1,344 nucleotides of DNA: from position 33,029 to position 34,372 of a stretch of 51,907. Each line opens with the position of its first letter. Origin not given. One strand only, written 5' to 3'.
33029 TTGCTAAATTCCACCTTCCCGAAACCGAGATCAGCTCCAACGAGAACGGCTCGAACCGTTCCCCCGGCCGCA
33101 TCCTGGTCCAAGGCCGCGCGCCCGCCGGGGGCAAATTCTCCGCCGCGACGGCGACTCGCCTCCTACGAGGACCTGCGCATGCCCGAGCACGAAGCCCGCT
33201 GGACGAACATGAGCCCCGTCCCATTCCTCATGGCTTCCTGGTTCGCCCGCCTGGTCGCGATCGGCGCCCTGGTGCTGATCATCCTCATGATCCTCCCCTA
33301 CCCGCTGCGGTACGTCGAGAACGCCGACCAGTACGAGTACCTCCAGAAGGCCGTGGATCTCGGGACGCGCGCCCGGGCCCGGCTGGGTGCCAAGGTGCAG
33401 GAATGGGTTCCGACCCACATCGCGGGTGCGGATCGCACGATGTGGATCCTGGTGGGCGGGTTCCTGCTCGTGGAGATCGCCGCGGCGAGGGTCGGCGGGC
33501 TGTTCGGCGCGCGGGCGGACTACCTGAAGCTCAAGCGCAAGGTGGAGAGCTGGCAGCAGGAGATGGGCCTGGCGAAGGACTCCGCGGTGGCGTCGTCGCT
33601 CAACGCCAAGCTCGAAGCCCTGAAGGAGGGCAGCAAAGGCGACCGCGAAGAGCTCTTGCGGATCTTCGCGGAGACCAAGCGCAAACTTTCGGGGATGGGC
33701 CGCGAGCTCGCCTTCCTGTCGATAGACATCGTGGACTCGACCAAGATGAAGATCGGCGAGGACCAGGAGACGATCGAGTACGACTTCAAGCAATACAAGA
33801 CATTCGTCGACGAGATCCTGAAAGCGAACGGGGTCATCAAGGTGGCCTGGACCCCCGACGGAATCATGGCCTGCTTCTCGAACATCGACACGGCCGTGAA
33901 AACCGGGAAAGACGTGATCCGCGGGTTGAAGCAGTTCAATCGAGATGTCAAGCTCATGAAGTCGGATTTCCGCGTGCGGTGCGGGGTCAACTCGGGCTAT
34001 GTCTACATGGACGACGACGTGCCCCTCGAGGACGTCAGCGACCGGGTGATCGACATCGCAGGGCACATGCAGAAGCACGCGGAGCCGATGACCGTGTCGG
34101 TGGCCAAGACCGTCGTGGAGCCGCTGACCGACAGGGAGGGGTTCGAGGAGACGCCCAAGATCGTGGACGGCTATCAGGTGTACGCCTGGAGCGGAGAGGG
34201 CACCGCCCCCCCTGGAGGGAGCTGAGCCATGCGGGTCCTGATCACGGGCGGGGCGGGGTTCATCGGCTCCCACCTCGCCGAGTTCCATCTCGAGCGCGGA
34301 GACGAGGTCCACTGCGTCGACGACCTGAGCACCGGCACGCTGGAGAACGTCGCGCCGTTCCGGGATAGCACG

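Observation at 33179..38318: Synthase-dependent exopolysaccharide module headed by a class III cyclase-homology membrane protein instead of any c-di-GMP component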

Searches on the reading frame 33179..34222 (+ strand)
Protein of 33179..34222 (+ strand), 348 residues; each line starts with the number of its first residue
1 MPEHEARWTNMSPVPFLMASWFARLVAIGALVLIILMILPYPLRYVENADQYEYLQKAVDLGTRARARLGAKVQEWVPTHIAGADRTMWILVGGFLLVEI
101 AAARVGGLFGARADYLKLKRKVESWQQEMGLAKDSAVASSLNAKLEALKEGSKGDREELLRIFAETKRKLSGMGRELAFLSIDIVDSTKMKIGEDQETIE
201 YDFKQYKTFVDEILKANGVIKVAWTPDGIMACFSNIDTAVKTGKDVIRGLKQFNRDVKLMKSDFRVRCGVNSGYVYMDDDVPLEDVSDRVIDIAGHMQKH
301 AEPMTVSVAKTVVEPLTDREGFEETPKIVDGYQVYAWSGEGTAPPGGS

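Call 6: search_protein_families(library=pfam, proteins=[window:33179-34222:+], max_evalue=0.1)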
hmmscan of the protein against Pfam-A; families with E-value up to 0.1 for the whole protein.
window:33179-34222:+ (348 aa): 2 families
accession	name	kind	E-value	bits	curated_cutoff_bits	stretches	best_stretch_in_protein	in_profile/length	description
PF00211.25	Guanylate_cyc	-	8.7e-06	25.9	21.9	1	180-325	12-163/183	Adenylate and Guanylate cyclase catalytic domain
PF13875.12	DUF4202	-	0.031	14.6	35.1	1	118-186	113-177/183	Domain of unknown function (DUF4202)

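Call 7: search_protein_families(library=ncbifam, proteins=[window:33179-34222:+], max_evalue=0.1)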
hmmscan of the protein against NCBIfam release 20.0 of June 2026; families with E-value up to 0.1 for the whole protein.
window:33179-34222:+ (348 aa): 1 family
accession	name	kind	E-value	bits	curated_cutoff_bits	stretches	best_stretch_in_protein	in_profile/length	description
NF058673.1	LipAdnlyCyLipJMY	equivalog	0.00066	18.5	800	1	180-317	299-423/449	bifunctional lipase/adenylate cyclase LipJ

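Call 8: find_homologous_proteins(query=window:33179-34222:+)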
Query window:33179-34222:+ (348 aa): 427 proteins with E <= 0.001 among 6428 candidates; the best 120 are listed.
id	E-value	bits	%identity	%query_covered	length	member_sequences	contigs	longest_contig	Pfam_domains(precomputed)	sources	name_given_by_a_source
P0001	2.4e-229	778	100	100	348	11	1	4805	PF00211.26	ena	-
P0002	1.1e-219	746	96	100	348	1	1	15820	-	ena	-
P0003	1.1e-219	746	95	100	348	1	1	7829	-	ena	-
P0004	1.5e-219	746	95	100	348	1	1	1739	-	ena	-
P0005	7.8e-214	727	93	100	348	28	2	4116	-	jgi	jgi:class 3 adenylate cyclase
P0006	3.1e-212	722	93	100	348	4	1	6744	PF00211.26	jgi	jgi:class 3 adenylate cyclase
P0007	2.4e-211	719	92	100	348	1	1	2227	-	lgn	-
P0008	2.9e-211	719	94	97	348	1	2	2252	-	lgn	-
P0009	7.8e-211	717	93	100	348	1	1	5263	-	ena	-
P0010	1.9e-210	716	92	100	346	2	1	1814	-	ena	-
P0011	3.9e-206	702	93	97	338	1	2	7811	-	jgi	jgi:class 3 adenylate cyclase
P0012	2.6e-205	699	88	100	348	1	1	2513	-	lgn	-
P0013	9.4e-205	697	88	100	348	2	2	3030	-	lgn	-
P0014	1.0e-204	697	88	100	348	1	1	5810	-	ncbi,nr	ncbi:MAG TPA: guanylate cyclase [Gemmatimonadota bacterium]|nr:guanylate cyclase [Gemmatimonadota ba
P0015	1.5e-203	693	87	100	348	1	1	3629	-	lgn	-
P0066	1.7e-108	381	51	97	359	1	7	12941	-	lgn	-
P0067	1.3e-107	378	53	95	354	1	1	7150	-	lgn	-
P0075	5.1e-99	350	49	93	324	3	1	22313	-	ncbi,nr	ncbi:MAG: adenylate/guanylate cyclase domain-containing protein [Ignavibacteria bacterium]|nr:adenyl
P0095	4.7e-96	340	56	80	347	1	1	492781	-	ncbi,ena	-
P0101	1.9e-95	338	48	90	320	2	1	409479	-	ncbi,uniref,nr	ncbi:adenylate/guanylate cyclase domain-containing protein [Rhodopseudomonas pseudopalustris]|uniref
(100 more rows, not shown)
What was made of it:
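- Checked: The gene 1 start at ATG 33179 (348 aa) fits the 345-348 aa homologues (call 8).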

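Call 9: find_encoding_contigs(protein=P0101, flank=8000, max_places=2)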
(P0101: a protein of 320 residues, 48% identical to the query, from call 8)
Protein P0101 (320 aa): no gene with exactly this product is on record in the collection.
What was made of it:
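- Tried and rejected: Look-up of P0101 failed (call 9), but the locus was recovered as L024.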

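Call 10: find_encoding_contigs(protein=P0075, flank=8000, max_places=2)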
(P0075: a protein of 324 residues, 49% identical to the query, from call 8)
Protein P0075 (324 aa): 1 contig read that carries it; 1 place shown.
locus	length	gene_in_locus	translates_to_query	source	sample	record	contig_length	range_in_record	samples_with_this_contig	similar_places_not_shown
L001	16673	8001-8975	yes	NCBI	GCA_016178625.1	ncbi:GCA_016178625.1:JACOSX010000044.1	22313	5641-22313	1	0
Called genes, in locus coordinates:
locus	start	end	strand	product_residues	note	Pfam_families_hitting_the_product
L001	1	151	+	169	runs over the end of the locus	PF13858:DUF4199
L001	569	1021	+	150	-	-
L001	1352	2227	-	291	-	PF01066:CDP-OH_P_transf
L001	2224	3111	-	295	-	PF01066:CDP-OH_P_transf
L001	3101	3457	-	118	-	-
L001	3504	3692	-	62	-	-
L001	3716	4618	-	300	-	PF00730:HhH-GPD (weak)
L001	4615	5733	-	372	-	PF00006:ATP-synt_ab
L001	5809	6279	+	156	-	PF07291:MauE (weak), PF04173:DoxD, PF07681:DoxX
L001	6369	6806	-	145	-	-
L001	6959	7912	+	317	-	PF00850:Hist_deacetyl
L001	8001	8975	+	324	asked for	-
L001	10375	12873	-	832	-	PF04851:ResIII, PF00270:DEAD (faint)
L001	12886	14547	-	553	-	PF01555:N6_N4_Mtase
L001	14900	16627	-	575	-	PF02897:Peptidase_S9_N, PF00326:Peptidase_S9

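Call 11: find_encoding_contigs(protein=P0095, flank=8000, max_places=2)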
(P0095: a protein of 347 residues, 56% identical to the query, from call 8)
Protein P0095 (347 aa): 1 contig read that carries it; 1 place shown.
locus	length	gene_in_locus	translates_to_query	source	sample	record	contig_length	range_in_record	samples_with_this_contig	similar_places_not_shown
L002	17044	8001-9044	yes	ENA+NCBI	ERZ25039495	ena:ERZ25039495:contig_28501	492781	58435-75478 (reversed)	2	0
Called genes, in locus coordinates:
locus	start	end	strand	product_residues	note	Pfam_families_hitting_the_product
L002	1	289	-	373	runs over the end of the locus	PF00781:DAGK_cat (faint), PF01513:NAD_kinase, PF20143:NAD_kinase_C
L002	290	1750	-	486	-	PF00248:Aldo_ket_red, PF01042:Ribonuc_L-PSP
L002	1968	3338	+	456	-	PF08811:DUF1800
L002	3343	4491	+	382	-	PF07394:DUF1501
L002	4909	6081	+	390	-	PF02350:Epimerase_2, PF13579:Glyco_trans_4_4 (weak)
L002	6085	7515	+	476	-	PF13641:Glyco_tranf_2_3, PF13632:Glyco_trans_2_3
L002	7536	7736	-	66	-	-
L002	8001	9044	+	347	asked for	-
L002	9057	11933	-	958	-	PF25172:Beta-prop_WDR3_2nd, PF23342:WDR90_beta-prop_4th, PF23414:Beta-prop_EML_2, PF24782:WD40_MABP1-WDR62_2nd, PF24796:WDR55, PF24814:WD40_Prp19, PF25173:Beta-prop_WDR3_1st, PF25174:Beta-prop_THOC3, +55 more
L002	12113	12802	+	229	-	-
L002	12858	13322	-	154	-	PF02643:DUF192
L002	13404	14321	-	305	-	PF06800:Sugar_transport (faint), PF00892:EamA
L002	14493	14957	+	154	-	PF00383:dCMP_cyt_deam_1, PF14437:MafB19-deam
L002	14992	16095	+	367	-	PF00155:Aminotran_1_2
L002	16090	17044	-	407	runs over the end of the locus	PF04339:FemAB_like, PF13480:Acetyltransf_6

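Call 13: find_related_loci(query=A1, collection=genome_contigs, flank=10000)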
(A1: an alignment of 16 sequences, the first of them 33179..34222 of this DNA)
Query A1 (348 aa) in genome_contigs; peptide patterns used: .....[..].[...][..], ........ (x = any residue, [..] = any of these).
271 stretches matched a pattern; 260 encode a relative of the query (tblastn E <= 1e-3); the best 80 are kept; 80 distinct loci.
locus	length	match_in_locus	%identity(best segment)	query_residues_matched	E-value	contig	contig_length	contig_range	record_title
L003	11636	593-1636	97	1-348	0e+0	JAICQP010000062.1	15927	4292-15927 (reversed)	MAG: Gemmatimonadetes bacterium isolate TY_HY_2_bin.52 k141_284849_length_15927_cov_15.7343, whole genome shotgun sequen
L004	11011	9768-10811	94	1-348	0e+0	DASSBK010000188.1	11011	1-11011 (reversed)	MAG TPA_asm: Gemmatimonadota bacterium isolate SMAG_U892 k141_1296015, whole genome shotgun sequence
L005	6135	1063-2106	92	1-348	0e+0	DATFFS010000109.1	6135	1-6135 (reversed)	MAG TPA_asm: Gemmatimonadota bacterium isolate SMAG_U8642 k141_1712083, whole genome shotgun sequence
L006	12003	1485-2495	96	1-337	0e+0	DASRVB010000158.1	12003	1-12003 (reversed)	MAG TPA_asm: Gemmatimonadota bacterium isolate SMAG_U8635 k141_743025, whole genome shotgun sequence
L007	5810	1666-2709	88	1-348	0e+0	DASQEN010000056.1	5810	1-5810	MAG TPA_asm: Gemmatimonadota bacterium isolate SMAG_U11755 k141_826387, whole genome shotgun sequence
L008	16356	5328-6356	88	1-343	0e+0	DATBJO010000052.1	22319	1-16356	MAG TPA_asm: Gemmatimonadota bacterium isolate SMAG_U3922 k141_2460086, whole genome shotgun sequence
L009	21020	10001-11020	85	1-340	0e+0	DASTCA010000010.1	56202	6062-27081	MAG TPA_asm: Gemmatimonadota bacterium isolate SMAG_U780 k141_367706, whole genome shotgun sequence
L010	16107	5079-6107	81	1-343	0e+0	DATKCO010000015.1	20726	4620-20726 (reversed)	MAG TPA_asm: Gemmatimonadota bacterium isolate SMAG_U14448 k141_3678962, whole genome shotgun sequence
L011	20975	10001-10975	64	13-337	2e-137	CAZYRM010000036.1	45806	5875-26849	MAG TPA_asm: uncultured Planctomycetia bacterium isolate binchicken_co248_153 genome assembly, contig: NODE_581_length_4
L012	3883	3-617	95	142-346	5e-131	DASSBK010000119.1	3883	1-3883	MAG TPA_asm: Gemmatimonadota bacterium isolate SMAG_U892 k141_1372582, whole genome shotgun sequence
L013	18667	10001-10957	49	16-337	2e-106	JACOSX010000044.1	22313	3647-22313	MAG: Ignavibacteria bacterium isolate NC_groundwater_29_Pr7_B-0.1um_49_11 FFV18_Bp1_scaffold_154914, whole genome shotgu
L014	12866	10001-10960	48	14-337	4e-106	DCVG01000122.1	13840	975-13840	MAG TPA_asm: Nitrospiraceae bacterium UBA2194 UBA2194_contig_54078, whole genome shotgun sequence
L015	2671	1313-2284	48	23-348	3e-109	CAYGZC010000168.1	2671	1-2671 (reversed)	MAG TPA_asm: uncultured Chlorobiaceae bacterium isolate ERP119294_co2_80 genome assembly, contig: k141_515296, whole gen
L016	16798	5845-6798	48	16-337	4e-105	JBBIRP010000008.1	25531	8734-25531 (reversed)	MAG: Ignavibacteriales bacterium isolate PFF170222_bin_352 NODE_187_length_25531_cov_3.884165, whole genome shotgun sequ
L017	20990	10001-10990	46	12-343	9e-105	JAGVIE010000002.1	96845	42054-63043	MAG: Bacteroidetes bacterium isolate DeMMO2_4 c_000000023847, whole genome shotgun sequence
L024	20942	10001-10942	48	25-338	3e-101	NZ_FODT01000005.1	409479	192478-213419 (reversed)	Rhodopseudomonas pseudopalustris strain DSM 123, whole genome shotgun sequence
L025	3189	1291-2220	47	24-337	3e-103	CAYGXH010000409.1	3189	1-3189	MAG TPA_asm: uncultured Chlorobiaceae bacterium isolate ERP119294_co1_130 genome assembly, contig: NODE_57284_length_318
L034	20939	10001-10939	48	24-339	4e-96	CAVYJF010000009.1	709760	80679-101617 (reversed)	MAG: uncultured Acidobacteriota bacterium isolate MFD01476.bin.2.38 genome assembly, contig: contig_16384, whole genome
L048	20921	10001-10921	48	40-347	5e-93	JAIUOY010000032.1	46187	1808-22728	MAG: Proteobacteria bacterium isolate REYR2 megahit-bin.38~k141_45440, whole genome shotgun sequence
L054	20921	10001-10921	47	40-347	5e-92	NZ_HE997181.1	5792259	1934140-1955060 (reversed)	Reyranella massiliensis 521, whole genome shotgun sequence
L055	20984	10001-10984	44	12-337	1e-91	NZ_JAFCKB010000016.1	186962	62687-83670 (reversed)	Bradyrhizobium manausense strain SZCCT0344 NODE_16, whole genome shotgun sequence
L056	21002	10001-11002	43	12-343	1e-91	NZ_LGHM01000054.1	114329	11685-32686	Bradyrhizobium sp. AS23.2 Bradyrhizobium_AS_23.2_c54, whole genome shotgun sequence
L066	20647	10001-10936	46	23-337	2e-89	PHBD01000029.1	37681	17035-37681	MAG: Deltaproteobacteria bacterium HGW-Deltaproteobacteria-19 bjp_ig2102_scaffold_759, whole genome shotgun sequence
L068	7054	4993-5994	44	11-346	6e-89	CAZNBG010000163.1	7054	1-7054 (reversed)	MAG TPA_asm: uncultured Nitrospira sp. isolate binchicken_co185_85 genome assembly, contig: NODE_20834_length_7054_cov_3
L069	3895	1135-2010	44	40-335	1e-89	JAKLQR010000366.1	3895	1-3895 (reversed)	MAG: Thermodesulfovibrionales bacterium isolate bin S2.74 k141_714750, whole genome shotgun sequence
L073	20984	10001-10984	42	12-337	3e-88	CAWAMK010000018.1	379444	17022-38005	MAG: uncultured Alphaproteobacteria bacterium isolate MFD02242.bin.2.3 genome assembly, contig: contig_289, whole genome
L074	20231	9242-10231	44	11-341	2e-88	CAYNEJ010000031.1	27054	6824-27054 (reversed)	MAG TPA_asm: uncultured Syntrophaceae bacterium isolate SRP192927_co6_611 genome assembly, contig: NODE_3461_length_2705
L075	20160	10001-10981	42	13-337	5e-88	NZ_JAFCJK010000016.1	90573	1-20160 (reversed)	Bradyrhizobium lablabi strain SZCCT0422 NODE_16, whole genome shotgun sequence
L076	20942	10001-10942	43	24-337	6e-88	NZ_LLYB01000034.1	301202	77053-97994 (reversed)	Bradyrhizobium lablabi strain CCBAU 23086 scaffold1, whole genome shotgun sequence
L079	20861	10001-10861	44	45-335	5e-87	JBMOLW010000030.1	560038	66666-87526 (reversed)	MAG: Nitrospirota bacterium isolate Betzabe_MAG034 MAG034_30, whole genome shotgun sequence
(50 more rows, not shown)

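Call 14: search_solved_structures(query=A1, max_evalue=1, show_alignments=2)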
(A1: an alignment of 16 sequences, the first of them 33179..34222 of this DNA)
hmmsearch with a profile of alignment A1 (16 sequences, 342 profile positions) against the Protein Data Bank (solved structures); distinct sequences matched with E-value up to 1: 15.
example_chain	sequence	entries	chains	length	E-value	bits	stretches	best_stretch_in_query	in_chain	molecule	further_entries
3mr7_A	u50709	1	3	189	0.00019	23.8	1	176-318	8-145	Adenylate/guanylate cyclase/hydrolase, alpha/beta fold family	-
4wp8_A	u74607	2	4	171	0.0017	20.8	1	171-272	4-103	Ma1120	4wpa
4wp9_A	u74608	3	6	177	0.0018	20.6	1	171-272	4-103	Ma1120 | Cyclase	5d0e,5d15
5d0g_A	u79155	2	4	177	0.0054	19.1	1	171-272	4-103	Cyclase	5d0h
4wp3_A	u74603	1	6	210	0.035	16.4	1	177-272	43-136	Ma1120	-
8whh_E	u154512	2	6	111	0.081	15.2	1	105-172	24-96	CLIP1 protein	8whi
9oic_A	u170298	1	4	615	0.23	13.7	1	5-62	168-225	Potassium voltage-gated channel protein Shaker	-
7sip_A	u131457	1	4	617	0.23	13.7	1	5-62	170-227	Potassium voltage-gated channel protein Shaker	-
7sj1_A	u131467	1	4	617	0.23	13.7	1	5-62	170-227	Potassium voltage-gated channel protein Shaker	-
5mbg_A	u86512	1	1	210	0.47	12.7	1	204-260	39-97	Beta subunit of photoactivated adenylyl cyclase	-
9zs7_A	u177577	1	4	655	0.53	12.5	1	5-62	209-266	Potassium voltage-gated channel protein Shaker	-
8teo_A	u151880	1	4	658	0.53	12.5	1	6-62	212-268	Potassium voltage-gated channel protein Shaker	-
9nec_A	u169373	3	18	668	0.54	12.5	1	6-62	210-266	Potassium voltage-gated channel protein Shaker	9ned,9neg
9nes_A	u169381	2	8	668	0.54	12.5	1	6-62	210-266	Potassium voltage-gated channel protein Shaker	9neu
9nei_A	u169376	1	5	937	0.83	11.9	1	6-62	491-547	Potassium voltage-gated channel protein Shaker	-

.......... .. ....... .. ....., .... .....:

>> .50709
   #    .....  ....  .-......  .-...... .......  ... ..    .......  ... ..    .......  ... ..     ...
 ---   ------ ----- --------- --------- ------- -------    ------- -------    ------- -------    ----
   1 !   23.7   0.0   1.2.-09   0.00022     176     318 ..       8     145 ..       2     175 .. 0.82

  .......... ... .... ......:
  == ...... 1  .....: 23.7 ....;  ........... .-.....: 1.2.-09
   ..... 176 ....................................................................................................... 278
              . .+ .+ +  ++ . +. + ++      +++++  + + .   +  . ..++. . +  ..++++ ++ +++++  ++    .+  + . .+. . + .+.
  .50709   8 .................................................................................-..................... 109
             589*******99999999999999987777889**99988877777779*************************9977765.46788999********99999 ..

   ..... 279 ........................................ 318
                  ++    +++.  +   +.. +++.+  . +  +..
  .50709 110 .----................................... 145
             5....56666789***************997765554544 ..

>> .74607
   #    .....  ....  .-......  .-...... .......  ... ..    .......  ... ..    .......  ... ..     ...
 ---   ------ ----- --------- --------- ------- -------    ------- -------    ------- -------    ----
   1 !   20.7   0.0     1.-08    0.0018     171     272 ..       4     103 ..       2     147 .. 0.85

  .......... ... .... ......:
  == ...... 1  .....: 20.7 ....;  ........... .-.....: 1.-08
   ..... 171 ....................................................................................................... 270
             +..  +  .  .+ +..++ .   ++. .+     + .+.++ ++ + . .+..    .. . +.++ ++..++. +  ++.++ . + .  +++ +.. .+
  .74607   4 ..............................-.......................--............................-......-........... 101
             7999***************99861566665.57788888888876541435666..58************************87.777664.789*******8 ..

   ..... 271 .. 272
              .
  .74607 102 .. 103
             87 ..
